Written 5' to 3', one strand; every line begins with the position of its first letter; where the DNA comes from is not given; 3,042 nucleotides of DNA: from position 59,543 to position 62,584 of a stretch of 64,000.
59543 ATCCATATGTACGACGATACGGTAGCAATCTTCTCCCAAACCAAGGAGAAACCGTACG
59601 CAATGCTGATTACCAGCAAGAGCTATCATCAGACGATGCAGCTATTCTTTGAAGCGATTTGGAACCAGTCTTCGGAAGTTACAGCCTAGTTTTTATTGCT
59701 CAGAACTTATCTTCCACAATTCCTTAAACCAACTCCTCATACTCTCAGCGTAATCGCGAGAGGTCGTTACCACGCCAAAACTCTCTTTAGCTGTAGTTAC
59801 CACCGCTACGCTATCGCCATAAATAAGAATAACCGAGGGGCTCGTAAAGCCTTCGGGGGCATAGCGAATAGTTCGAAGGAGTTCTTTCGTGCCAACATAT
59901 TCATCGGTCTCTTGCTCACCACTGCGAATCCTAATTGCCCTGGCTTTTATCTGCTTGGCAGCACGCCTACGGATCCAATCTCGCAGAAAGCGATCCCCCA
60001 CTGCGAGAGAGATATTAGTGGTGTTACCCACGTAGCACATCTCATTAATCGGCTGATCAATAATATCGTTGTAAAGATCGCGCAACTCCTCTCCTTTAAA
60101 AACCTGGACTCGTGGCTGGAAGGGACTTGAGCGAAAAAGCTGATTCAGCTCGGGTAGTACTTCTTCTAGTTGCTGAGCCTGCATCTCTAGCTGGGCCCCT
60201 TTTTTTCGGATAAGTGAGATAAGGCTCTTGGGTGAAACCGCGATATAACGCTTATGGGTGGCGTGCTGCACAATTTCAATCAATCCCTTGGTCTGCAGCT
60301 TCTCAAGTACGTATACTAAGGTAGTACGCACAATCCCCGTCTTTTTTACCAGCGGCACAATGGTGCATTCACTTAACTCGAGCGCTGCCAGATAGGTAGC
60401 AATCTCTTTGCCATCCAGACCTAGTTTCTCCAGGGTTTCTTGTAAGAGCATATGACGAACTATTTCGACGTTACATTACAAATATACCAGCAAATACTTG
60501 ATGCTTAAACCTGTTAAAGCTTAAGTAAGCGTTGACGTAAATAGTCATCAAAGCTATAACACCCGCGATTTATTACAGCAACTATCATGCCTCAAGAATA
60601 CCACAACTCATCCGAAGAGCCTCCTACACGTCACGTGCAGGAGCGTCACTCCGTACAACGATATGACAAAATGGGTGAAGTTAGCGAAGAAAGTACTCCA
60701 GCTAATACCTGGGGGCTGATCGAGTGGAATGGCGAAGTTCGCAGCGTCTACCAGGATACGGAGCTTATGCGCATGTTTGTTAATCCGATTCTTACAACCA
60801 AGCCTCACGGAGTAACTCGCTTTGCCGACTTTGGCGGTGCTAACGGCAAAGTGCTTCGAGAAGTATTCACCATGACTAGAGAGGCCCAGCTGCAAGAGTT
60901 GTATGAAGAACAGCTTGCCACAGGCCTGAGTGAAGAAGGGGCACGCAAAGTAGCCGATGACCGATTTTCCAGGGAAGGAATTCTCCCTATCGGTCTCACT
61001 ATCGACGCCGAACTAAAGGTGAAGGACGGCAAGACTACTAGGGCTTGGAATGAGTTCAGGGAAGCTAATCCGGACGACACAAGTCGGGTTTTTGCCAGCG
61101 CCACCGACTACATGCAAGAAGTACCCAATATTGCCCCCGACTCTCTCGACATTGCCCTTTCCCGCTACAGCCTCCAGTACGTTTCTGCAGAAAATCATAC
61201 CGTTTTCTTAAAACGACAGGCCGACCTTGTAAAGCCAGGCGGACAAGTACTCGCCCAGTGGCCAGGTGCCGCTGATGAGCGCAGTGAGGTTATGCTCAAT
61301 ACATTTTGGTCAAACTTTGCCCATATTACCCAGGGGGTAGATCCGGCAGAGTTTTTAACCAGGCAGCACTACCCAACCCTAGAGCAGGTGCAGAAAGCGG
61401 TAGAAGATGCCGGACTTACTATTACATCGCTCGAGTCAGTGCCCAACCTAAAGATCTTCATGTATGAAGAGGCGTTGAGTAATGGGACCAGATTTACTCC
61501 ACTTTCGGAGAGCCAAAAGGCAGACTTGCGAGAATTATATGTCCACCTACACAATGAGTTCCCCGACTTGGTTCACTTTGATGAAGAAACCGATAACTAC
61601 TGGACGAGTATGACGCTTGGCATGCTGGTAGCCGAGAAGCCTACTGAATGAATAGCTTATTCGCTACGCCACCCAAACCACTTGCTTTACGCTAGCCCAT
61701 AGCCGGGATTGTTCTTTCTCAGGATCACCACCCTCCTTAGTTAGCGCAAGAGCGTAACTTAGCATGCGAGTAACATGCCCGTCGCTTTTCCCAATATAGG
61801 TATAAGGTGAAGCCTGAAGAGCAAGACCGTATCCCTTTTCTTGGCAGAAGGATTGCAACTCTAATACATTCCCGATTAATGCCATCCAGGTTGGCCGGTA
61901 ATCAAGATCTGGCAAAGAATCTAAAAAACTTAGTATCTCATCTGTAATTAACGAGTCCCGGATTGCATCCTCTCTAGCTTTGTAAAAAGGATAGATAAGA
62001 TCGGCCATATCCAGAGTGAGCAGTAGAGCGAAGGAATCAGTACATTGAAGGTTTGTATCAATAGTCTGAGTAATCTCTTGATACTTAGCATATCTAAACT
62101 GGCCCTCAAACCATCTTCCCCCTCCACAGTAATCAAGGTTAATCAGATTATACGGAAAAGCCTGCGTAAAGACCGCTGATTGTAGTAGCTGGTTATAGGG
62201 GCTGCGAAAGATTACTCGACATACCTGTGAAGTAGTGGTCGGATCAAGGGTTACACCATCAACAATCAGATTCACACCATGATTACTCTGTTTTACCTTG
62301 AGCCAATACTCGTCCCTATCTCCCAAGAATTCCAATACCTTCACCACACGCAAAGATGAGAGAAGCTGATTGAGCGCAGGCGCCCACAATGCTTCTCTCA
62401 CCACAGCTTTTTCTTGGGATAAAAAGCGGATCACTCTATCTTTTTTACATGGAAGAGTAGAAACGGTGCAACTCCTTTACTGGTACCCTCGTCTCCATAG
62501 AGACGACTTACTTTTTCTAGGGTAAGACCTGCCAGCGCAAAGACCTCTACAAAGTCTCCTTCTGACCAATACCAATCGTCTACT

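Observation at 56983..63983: Triplicated divergent TrmB-regulator/SAM-methyltransferase modules next to a chorismatase-like RidA-fold enzyme: candidate regulated small-molecule or modification system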

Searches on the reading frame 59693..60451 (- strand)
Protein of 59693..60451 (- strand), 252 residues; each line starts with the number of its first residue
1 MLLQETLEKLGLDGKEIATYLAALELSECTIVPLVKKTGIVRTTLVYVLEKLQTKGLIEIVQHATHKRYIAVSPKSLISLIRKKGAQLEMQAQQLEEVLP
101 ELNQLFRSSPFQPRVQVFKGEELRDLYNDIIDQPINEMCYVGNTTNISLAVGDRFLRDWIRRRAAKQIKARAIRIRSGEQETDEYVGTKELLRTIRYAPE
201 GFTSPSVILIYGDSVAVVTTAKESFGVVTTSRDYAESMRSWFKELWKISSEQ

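Call 3: search_protein_families(library=pfam, proteins=[window:59693-60451:-], max_evalue=0.1)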
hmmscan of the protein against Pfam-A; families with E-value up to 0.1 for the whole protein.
window:59693-60451:- (252 aa): 4 families
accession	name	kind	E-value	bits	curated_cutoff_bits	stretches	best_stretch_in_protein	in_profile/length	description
PF01978.25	TrmB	-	2.7e-09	37.2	25.6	1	7-75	1-68/68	Sugar-specific transcriptional regulator TrmB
PF12802.13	MarR_2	-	9.4e-06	26.1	27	1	20-68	10-60/61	MarR family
PF13463.12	HTH_27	-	0.004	17.8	22.2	1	35-73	25-63/68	Winged helix DNA-binding domain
PF11638.13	DnaA_N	-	0.0044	17.1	24.6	1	143-171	34-62/65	DnaA N-terminal domain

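Call 4: search_protein_families(library=ncbifam, proteins=[window:59693-60451:-], max_evalue=0.1)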
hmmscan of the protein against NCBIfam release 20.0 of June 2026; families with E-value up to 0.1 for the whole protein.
window:59693-60451:- (252 aa): 7 families
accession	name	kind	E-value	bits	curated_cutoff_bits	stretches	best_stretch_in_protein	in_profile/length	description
NF047390.1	TransRegTrmBL1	equivalog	1.5e-06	27.5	650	1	5-84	8-86/341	HTH-type sugar sensing transcriptional regulator TrmBL1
NF040851.1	tran_reg_TrmB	equivalog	0.0011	18.2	600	1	5-116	9-115/338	HTH-type sugar-sensing transcriptional regulator TrmB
TIGR04472.1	reg_rSAM_mob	hypoth_equivalog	0.0041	17.1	240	1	30-71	47-88/141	radical SAM mobile pair system MarR family transcriptional regulator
NF047392.1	TransRegTrmBHalo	equivalog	0.023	13.7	500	1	5-83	11-88/349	HTH-type sugar sensing transcriptional regulator TrmB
NF005834.1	PRK07738.1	equivalog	0.03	14.8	107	1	84-138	37-89/117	flagellar protein FlaG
NF053660.1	ORF80_fam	equivalog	0.063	13.2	95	0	20-59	10-47/70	ORF80 family leucine zipper DNA-binding protein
NF007342.0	PRK09834.1-4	equivalog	0.071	12.1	251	0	28-62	29-63/263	DNA-binding transcriptional regulator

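Call 56: search_protein_families(library=padloc, proteins=[window:59693-60451:-], max_evalue=0.01)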
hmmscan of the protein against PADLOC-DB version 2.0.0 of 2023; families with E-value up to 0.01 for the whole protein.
window:59693-60451:- (252 aa): 2 families
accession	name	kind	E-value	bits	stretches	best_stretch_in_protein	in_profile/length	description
PDLC01853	CARF3--CARF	-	0.00014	19.6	1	9-81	135-207/209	-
PDLC01438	Csa3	-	0.001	17.2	1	20-105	153-228/305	"CAS-I,CAS-II,CAS-III,CAS-IV,CAS-V,CAS-VI; associated_signaling"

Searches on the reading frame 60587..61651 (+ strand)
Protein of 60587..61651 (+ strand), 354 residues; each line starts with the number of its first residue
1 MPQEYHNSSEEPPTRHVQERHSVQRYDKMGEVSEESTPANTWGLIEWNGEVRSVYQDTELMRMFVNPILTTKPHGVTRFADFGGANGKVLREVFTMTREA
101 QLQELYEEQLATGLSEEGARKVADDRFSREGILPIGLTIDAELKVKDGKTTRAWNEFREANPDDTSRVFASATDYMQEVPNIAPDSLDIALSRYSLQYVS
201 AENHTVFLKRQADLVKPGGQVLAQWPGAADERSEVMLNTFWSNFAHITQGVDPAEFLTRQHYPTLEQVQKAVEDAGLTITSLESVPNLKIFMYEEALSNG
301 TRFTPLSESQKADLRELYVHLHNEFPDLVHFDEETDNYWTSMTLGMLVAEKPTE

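Call 3: search_protein_families(library=pfam, proteins=[window:60587-61651:+], max_evalue=0.1)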
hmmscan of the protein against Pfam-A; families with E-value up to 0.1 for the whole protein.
window:60587-61651:+ (354 aa): 3 families
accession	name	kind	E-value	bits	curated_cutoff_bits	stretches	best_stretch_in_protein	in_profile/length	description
PF13489.12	Methyltransf_23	-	6.4e-06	26.4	27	1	78-281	25-163/164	Methyltransferase domain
PF08241.18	Methyltransf_11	-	0.018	16.1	21.2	1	176-222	51-94/95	Methyltransferase domain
PF13649.12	Methyltransf_25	-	0.082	14.1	27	0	172-219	52-97/97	Methyltransferase domain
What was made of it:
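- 60587..61651 (+): MT354: probable class I methyltransferase with an insertion; substrate unknown. Methyltransf_23 26.4 bits against a cut-off of 27 (call 3).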

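Call 4: search_protein_families(library=ncbifam, proteins=[window:60587-61651:+], max_evalue=0.1)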
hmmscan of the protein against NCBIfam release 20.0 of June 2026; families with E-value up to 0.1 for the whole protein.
window:60587-61651:+ (354 aa): 1 family
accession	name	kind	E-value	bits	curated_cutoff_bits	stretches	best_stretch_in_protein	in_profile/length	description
NF043040.1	corrin_prot_MT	hypoth_equivalog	0.027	13.9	180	1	175-285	98-204/216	corrinoid protein-associated methyltransferase CpaM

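Call 56: search_protein_families(library=padloc, proteins=[window:60587-61651:+], max_evalue=0.01)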
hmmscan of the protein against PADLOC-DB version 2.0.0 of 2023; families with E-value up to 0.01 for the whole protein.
window:60587-61651:+ (354 aa): 0 families

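Call 58: search_solved_structures(query=window:60587-61651:+, max_evalue=1)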
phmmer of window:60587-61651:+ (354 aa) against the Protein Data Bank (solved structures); distinct sequences matched with E-value up to 1: 2.
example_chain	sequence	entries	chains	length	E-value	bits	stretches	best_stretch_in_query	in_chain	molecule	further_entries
9tqb_C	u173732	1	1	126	0.34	13.4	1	199-275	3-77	BLOC-1-related complex subunit 7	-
5oql_I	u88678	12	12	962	0.97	11.9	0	96-163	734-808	Utp12 | Small-subunit processome Utp12 domain-containing protein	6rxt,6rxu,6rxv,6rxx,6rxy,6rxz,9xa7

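Call 72: search_protein_families(library=phrogs, proteins=[window:60587-61651:+], max_evalue=0.01)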
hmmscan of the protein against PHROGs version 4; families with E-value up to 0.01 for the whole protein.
window:60587-61651:+ (354 aa): 0 families
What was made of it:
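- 60587..61651 (+): No PDB, PHROG or PADLOC match (calls 56, 58, 72).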

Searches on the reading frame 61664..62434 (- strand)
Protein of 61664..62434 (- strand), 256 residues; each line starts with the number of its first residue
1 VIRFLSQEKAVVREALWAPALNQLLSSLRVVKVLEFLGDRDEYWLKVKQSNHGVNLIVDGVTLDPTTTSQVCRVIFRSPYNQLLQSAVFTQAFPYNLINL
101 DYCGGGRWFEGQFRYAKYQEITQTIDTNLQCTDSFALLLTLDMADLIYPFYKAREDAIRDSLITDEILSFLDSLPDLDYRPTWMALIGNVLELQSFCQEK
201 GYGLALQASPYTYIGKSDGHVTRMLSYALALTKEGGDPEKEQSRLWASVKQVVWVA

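Call 3: search_protein_families(library=pfam, proteins=[window:61664-62434:-], max_evalue=0.1)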
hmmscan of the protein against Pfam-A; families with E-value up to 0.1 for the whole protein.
window:61664-62434:- (256 aa): 0 families

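Call 4: search_protein_families(library=ncbifam, proteins=[window:61664-62434:-], max_evalue=0.1)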
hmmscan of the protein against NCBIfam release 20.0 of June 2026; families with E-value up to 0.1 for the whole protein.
window:61664-62434:- (256 aa): 0 families
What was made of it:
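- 61664..62434 (-): 256-aa protein of a very rare family with unknown fold; its start overlaps the end of MT220 by 4 bp. No Pfam or NCBIfam hit (calls 3, 4).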

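Call 46: find_homologous_proteins(query=window:61664-62434:-, max_evalue=0.001)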
Query window:61664-62434:- (256 aa): 1 proteins with E <= 0.001 among 1047 candidates.
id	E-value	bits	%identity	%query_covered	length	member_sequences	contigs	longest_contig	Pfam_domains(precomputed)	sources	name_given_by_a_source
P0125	4.1e-169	579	100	100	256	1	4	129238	-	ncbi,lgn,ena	-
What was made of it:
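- Tried and rejected: the indexed search found nothing (call 46);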

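Call 52: predict_structure(protein=window:61664-62434:-)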
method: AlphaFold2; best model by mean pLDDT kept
length: 256 residues; sequences in the alignment: 1
mean_pLDDT: 41.2   pTM: 0.40
mean pLDDT of the five models: 41.2, 34.2, 32.0, 28.8, 28.2
residues with pLDDT >= 90: 0; 70-90: 0; 50-70: 62; < 50: 194
segments of 3 or more residues with pLDDT < 50: 1-116, 130-162, 207-221, 231-256
pLDDT, mean of each block of 10 residues (from residue 1): 36 33 35 35 40 36 32 30 30 25 34 46 53 41 42 42 55 53 59 61 49 40 52 45 32 31
secondary structure, 60 per line:
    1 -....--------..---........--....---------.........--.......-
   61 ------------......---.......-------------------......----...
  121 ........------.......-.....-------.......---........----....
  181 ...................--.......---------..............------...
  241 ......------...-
elements in order: E2-5 H19-26 E29-32 E42-50 E53-59 E73-78 E82-88 E108-113 H118-128 E135-141 H143-147 H155-161 H165-172 H177-199 E202-208 H218-231 H238-246 E253-255
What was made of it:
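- Tried and rejected: the single-sequence AlphaFold model was unusable, pLDDT 41 (call 52);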

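Call 56: search_protein_families(library=padloc, proteins=[window:61664-62434:-], max_evalue=0.01)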
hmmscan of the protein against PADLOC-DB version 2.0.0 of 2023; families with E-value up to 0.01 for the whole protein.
window:61664-62434:- (256 aa): 0 families

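Call 66: search_protein_representatives(protein=window:61664-62434:-)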
Query: 256 residues. Proteins with E-value up to 0.001 (for the whole library): 12; up to 1e-10: 8; up to 1e-30: 6. The best 12 are listed.
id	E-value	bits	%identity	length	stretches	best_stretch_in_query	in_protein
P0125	1.3e-169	578.7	100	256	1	1-256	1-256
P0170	2.0e-57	211.2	45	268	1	4-234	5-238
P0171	1.3e-48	182.4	44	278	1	6-232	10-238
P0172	2.4e-48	181.5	41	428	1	4-254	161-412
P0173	1.1e-44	169.5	41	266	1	4-236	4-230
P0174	3.1e-41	158.2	37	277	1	5-235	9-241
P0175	4.2e-20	89.0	22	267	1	8-238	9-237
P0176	5.3e-13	65.7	31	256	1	6-233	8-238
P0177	4.0e-08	49.7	25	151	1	110-255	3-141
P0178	2.2e-07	47.3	32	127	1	20-116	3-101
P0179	1.1e-06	45.0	27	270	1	6-234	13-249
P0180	8.3e-06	42.1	27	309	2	75-241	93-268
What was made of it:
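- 61664..62434 (-): Only 11 relatives among 1.84 billion representatives (call 66).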

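Call 68: search_protein_families(library=pfam, proteins=[P0172, P0170, P0171, P0173, P0174, P0175, P0176, P0179, P0180], max_evalue=0.01)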
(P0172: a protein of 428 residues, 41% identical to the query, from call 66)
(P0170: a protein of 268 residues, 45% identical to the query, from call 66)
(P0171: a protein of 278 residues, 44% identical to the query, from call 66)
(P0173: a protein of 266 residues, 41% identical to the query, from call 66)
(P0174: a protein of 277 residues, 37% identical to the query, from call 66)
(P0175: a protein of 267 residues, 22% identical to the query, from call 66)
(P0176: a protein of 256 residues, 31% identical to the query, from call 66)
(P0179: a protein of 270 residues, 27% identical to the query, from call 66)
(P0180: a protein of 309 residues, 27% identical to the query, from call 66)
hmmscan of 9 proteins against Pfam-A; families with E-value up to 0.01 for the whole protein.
P0172 (428 aa): 1 family
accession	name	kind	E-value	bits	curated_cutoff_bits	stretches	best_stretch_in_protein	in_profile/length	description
PF14359.12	DUF4406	-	6.6e-05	23.7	22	1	122-152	61-91/91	Domain of unknown function (DUF4406)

P0170 (268 aa): 0 families

P0171 (278 aa): 0 families

P0173 (266 aa): 0 families

P0174 (277 aa): 0 families

P0175 (267 aa): 0 families

P0176 (256 aa): 0 families

P0179 (270 aa): 0 families

P0180 (309 aa): 0 families

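Call 72: search_protein_families(library=phrogs, proteins=[window:61664-62434:-, P0172], max_evalue=0.01)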
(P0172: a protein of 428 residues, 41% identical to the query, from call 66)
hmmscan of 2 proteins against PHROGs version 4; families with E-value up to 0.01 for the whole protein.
window:61664-62434:- (256 aa): 0 families

P0172 (428 aa): 2 families
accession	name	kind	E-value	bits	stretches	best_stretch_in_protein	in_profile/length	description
phrog_355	-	DNA, RNA and nucleotide metabolism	5.5e-09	36.8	1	123-175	142-195/249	nucleoside 2-deoxyribosyltransferase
phrog_5781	-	unknown function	1.1e-06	29.3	1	123-163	69-109/220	-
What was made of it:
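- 61664..62434 (-): One relative is fused to a DUF4406 / nucleoside 2-deoxyribosyltransferase-like domain (calls 68, 72).
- One relative of the 256-aa protein is fused to a nucleoside 2-deoxyribosyltransferase-like DUF4406 domain (calls 68, 72).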

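Call 75: find_encoding_contigs(protein=P0170, flank=6000, max_places=3)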
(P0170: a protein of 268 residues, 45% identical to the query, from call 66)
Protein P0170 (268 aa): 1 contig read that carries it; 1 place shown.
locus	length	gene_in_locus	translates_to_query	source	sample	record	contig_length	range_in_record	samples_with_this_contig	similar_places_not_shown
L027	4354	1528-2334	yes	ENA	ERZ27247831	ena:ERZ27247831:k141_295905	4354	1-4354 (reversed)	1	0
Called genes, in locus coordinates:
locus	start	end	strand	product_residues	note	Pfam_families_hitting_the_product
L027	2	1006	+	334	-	?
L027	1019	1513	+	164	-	-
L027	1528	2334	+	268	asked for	-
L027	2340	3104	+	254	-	PF03372:Exo_endo_phos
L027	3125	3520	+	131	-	PF07883:Cupin_2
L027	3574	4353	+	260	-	?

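Call 76: search_protein_families(library=pfam, proteins=[L027:2-1006:+, L027:1019-1513:+, L027:3574-4353:+], max_evalue=0.01)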
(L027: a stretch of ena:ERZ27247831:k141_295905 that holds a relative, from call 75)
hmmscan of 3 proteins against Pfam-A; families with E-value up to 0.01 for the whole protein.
L027:2-1006:+ (334 aa): 4 families
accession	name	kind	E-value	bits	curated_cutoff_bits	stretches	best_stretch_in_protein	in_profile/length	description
PF01556.23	DnaJ_C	-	7.6e-37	127.1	26.6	1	100-315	1-152/152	DnaJ C terminal domain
PF00226.36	DnaJ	-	1.9e-14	53.9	27.8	1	1-41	20-63/63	DnaJ domain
PF00684.25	DnaJ_CXXCXGXG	-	2.6e-13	50.4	32.7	1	127-190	1-64/65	DnaJ central domain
PF17302.8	DUF5351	-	0.0011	19.6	27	0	140-152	16-28/29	Family of unknown function (DUF5351)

L027:1019-1513:+ (164 aa): 0 families

L027:3574-4353:+ (260 aa): 1 family
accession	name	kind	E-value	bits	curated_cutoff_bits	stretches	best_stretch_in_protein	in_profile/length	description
PF00579.31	tRNA-synt_1b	-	1.3e-56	192.5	21.1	1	6-250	7-254/292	tRNA synthetases class I (W and Y)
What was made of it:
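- A homologue of the 256-aa protein in L027 has no methyltransferase neighbour (calls 75, 76).
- Tried and rejected: the context of one homologue was uninformative (calls 75, 76).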
